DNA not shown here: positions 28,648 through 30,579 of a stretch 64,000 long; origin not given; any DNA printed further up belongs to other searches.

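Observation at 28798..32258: Two tandem FlaI/ArlI ATPase paralogues inside one archaellum operon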

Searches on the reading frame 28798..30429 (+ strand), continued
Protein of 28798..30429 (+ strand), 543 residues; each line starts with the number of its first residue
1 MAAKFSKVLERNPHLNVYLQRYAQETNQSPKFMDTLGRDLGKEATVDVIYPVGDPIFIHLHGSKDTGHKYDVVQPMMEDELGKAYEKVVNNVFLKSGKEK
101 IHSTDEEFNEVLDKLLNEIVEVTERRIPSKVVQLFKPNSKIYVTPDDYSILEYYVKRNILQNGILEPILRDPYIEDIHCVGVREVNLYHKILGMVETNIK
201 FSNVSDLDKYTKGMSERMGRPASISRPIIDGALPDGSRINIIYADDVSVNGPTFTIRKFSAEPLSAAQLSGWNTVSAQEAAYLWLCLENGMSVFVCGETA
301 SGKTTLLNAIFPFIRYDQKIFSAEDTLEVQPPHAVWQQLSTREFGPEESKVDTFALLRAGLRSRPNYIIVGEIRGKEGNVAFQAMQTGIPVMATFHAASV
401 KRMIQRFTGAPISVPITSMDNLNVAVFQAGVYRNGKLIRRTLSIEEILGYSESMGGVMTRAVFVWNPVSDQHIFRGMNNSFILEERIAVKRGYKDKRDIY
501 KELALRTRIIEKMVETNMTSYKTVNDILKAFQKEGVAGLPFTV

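Call 76: list_cluster_members(proteins=[P0151, P0154, P0164, P0183, P0198])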
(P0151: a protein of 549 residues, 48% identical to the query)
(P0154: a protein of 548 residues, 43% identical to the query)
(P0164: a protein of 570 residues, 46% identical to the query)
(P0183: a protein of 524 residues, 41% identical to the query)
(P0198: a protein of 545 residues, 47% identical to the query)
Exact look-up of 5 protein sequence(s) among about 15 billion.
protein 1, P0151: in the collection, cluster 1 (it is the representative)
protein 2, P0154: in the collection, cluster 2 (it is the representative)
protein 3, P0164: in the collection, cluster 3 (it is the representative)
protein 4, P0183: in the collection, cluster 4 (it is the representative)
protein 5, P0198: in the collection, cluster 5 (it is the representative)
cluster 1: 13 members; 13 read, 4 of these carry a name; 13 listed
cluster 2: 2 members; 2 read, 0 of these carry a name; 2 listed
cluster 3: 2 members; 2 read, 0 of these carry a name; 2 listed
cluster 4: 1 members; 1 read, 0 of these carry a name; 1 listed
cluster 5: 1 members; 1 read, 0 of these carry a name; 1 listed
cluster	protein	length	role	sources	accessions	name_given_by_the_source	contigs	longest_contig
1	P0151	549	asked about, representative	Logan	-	-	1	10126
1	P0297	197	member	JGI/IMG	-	flagellar protein FlaI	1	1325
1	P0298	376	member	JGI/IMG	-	flagellar protein FlaI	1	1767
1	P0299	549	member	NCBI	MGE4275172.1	MAG: type II/IV secretion system ATPase subunit [Candidatus Methanomethylophilaceae ...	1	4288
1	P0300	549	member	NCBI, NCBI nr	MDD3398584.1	MAG: type II/IV secretion system ATPase subunit [Candidatus Methanomethylophilaceae ... | type II/IV secretion system ATPase subunit [Candidatus Methanomethylophilaceae archaeon]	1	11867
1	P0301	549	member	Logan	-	-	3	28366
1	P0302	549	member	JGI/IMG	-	-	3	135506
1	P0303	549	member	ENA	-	-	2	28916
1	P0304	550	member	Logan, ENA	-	-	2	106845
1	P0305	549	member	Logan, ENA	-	-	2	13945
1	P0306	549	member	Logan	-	-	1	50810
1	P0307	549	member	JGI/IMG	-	-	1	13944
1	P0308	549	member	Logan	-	-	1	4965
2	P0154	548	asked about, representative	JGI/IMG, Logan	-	-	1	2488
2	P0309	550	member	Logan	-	-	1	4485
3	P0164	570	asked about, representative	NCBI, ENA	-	-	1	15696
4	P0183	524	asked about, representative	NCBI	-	-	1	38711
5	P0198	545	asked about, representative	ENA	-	-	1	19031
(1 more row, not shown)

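Call 78: find_homologous_proteins(query=A4, max_evalue=1e-100)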
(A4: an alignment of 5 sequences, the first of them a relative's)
Query A4 (5 sequences) (549 aa, profile of the alignment): 7823 proteins with E <= 1e-100 among 8000 candidates; the best 120 are listed.
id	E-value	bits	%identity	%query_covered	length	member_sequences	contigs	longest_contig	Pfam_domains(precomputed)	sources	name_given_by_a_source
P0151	1.4e-264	897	100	100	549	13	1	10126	PF00437.27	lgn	-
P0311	2.7e-245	833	46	91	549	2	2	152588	PF00437.27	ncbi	-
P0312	6.4e-245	832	84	100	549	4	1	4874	PF00437.27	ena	-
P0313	3.7e-240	816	82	100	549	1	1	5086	PF00437.27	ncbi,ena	-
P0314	4.4e-240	816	82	100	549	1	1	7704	PF00437.27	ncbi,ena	-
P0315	1.6e-239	814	84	100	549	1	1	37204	PF00437.27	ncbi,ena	-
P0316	7.8e-235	799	44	99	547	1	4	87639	PF00437.27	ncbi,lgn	-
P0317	5.1e-232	789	40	99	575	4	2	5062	PF00437.27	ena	-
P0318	3.2e-230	784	83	95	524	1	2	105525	PF00437.27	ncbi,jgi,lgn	-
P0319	3.0e-224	764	40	97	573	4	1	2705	PF00437.27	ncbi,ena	-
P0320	8.1e-222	756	40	97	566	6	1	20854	PF00437.27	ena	-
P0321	1.0e-221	755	39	97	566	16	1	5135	PF00437.27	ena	-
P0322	1.5e-221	755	40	97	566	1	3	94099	PF00437.27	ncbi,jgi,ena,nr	ncbi:MAG: type II/IV secretion system ATPase subunit [Thaumarchaeota archaeon]|nr:type II/IV secreti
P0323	1.5e-221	755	39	97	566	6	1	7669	PF00437.27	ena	-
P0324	4.0e-221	754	40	97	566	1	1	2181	PF00437.27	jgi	-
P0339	1.9e-218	745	41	97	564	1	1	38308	PF00437.27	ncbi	-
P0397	8.1e-209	713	40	93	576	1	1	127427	PF00437.27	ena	-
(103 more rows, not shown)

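Call 81: find_encoding_contigs(protein=P0322, flank=6000, max_places=2)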
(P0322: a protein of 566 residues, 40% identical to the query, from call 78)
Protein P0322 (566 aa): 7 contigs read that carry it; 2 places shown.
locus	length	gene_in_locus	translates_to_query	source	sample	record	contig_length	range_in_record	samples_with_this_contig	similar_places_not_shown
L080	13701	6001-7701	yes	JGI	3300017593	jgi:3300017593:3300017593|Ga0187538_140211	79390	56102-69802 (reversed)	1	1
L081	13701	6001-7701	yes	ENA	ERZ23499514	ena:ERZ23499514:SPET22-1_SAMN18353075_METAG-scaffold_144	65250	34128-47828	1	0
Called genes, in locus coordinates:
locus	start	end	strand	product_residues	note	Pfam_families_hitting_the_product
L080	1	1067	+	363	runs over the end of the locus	PF26356:Pelota_N, PF03465:eRF1_3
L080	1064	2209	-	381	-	PF01751:Toprim, PF13155:Toprim_2 (weak), PF13662:Toprim_4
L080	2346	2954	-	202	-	PF01917:Flagellin_arch-type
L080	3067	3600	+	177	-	-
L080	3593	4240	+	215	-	-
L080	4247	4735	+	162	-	PF01917:Flagellin_arch-type (weak)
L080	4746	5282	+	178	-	-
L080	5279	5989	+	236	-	PF06745:ATPase, PF23442:DUF7125 (weak)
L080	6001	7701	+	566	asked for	PF00437:T2SSE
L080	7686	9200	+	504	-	-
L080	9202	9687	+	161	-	-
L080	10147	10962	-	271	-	PF01163:RIO1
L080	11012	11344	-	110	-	PF01176:eIF-1a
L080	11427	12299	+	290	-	PF01063:Aminotran_4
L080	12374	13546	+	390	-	PF26686:DUF8575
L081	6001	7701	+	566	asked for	PF00437:T2SSE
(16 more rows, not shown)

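Call 82: find_encoding_contigs(protein=P0339, flank=6000, max_places=2)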
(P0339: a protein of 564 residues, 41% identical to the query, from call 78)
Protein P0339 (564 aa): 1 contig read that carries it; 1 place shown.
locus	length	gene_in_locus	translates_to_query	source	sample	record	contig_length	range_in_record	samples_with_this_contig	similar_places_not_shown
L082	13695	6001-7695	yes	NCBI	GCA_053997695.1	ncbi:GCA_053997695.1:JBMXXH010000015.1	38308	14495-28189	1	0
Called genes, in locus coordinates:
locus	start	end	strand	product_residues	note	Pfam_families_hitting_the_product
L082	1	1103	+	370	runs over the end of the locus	PF26356:Pelota_N, PF03465:eRF1_3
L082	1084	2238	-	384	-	PF01751:Toprim, PF13155:Toprim_2 (weak), PF13662:Toprim_4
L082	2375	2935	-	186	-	PF01917:Flagellin_arch-type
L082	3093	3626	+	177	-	-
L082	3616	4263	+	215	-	-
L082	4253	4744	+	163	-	-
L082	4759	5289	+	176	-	-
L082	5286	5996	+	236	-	PF06745:ATPase, PF23442:DUF7125 (weak)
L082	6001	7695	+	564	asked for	PF00437:T2SSE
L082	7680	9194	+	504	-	-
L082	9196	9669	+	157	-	-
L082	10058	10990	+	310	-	PF01895:PhoU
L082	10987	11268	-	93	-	PF04977:DivIC (weak)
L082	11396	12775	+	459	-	PF00682:HMGL-like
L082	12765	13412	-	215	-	-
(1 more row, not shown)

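Call 83: find_encoding_contigs(protein=P0318, flank=6000, max_places=2)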
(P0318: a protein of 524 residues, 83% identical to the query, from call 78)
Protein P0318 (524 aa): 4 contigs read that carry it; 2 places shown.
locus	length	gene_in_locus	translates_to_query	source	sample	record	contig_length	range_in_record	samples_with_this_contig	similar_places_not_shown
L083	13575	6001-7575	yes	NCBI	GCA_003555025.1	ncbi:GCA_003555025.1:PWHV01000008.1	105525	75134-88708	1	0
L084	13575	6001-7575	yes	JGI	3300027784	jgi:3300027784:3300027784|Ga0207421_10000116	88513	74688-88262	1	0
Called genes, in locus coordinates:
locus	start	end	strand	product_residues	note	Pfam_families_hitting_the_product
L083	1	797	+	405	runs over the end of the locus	PF00180:Iso_dh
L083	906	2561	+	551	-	PF00118:Cpn60_TCP1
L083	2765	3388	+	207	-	PF01917:Flagellin_arch-type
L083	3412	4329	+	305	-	PF05377:FlaC_arch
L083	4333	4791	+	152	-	PF01917:Flagellin_arch-type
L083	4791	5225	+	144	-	PF01917:Flagellin_arch-type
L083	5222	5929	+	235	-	PF06745:ATPase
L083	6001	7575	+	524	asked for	PF00437:T2SSE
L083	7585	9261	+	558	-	PF00482:T2SSF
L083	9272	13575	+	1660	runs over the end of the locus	PF01364:Peptidase_C25, PF05048:NosD, PF13229:Beta_helix, PF00041:fn3 (faint), PF17957:Big_7 (faint), PF19077:Big_13 (faint), PF13205:Big_5 (weak)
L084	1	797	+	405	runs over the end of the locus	PF00180:Iso_dh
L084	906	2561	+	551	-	PF00118:Cpn60_TCP1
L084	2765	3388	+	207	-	PF01917:Flagellin_arch-type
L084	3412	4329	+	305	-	PF05377:FlaC_arch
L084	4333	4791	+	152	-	PF01917:Flagellin_arch-type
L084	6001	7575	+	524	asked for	PF00437:T2SSE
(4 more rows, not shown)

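Call 84: find_encoding_contigs(protein=P0311, flank=6000, max_places=1)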
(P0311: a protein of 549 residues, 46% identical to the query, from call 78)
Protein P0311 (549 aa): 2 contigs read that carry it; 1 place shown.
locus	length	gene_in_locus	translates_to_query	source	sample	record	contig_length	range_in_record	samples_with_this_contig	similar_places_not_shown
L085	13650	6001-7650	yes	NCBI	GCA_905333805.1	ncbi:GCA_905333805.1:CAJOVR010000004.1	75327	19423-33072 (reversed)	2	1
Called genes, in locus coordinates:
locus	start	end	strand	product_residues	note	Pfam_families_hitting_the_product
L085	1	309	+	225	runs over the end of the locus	PF01917:Flagellin_arch-type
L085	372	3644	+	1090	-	-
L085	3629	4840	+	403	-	PF01917:Flagellin_arch-type (weak)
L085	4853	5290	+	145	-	PF01917:Flagellin_arch-type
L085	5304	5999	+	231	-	PF06745:ATPase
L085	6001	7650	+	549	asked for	PF00437:T2SSE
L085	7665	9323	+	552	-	PF00482:T2SSF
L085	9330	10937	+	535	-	PF00437:T2SSE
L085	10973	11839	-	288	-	PF22025:ThiI_fer, PF02926:THUMP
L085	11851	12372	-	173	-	PF14512:TM1586_NiRdase (weak), PF00881:Nitroreductase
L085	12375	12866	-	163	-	PF00258:Flavodoxin_1, PF03358:FMN_red (weak), PF12641:Flavodoxin_3 (weak), PF12724:Flavodoxin_5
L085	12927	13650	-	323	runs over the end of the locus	PF04283:CheF-arch (weak)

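Call 85: find_encoding_contigs(protein=P0316, flank=6000, max_places=1)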
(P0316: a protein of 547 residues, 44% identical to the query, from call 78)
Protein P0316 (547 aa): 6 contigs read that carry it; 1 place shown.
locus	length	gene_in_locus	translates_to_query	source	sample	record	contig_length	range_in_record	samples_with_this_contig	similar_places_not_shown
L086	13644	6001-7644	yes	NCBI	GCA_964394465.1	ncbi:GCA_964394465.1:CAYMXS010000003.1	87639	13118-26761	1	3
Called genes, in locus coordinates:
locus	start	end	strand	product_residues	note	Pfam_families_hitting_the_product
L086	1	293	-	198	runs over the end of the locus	PF01917:Flagellin_arch-type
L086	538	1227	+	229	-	PF01917:Flagellin_arch-type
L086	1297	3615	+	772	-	PF05377:FlaC_arch, PF05763:DUF835, PF04519:Bactofilin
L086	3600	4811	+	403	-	PF01917:Flagellin_arch-type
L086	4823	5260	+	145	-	PF01917:Flagellin_arch-type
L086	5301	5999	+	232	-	PF06745:ATPase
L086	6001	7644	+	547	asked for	PF00437:T2SSE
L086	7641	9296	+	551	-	PF00482:T2SSF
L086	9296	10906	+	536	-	PF00437:T2SSE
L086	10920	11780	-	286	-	PF22025:ThiI_fer, PF02926:THUMP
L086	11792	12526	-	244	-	PF04909:Amidohydro_2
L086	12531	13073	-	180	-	PF14512:TM1586_NiRdase (faint), PF00881:Nitroreductase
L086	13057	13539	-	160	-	PF12724:Flavodoxin_5, PF00258:Flavodoxin_1, PF03358:FMN_red (weak)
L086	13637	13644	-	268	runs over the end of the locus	PF04055:Radical_SAM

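Call 86: find_encoding_contigs(protein=P0397, flank=6000, max_places=1)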
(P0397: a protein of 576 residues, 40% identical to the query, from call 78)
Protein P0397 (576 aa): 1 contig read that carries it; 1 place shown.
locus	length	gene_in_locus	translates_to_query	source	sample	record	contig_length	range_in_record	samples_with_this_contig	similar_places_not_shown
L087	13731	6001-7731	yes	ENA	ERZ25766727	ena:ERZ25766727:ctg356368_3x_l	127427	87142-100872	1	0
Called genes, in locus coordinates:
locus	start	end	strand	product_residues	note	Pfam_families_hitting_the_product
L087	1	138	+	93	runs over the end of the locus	PF13239:2TM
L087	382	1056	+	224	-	PF00072:Response_reg, PF00196:GerE, PF08281:Sigma70_r4_2 (faint)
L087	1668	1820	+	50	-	PF01917:Flagellin_arch-type (weak)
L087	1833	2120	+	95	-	-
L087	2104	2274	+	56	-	-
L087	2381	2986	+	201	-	PF01917:Flagellin_arch-type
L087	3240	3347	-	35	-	-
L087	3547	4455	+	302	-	-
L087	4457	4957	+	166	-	PF01917:Flagellin_arch-type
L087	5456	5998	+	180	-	PF06745:ATPase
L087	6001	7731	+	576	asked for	PF00437:T2SSE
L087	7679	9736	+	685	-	-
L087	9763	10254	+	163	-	PF07726:AAA_3, PF07728:AAA_5, PF00004:AAA (faint)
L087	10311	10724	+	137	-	PF17863:AAA_lid_2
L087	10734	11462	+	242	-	-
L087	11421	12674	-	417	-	PF00872:Transposase_mut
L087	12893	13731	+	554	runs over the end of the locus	PF11992:TgpA_N (weak), PF01841:Transglut_core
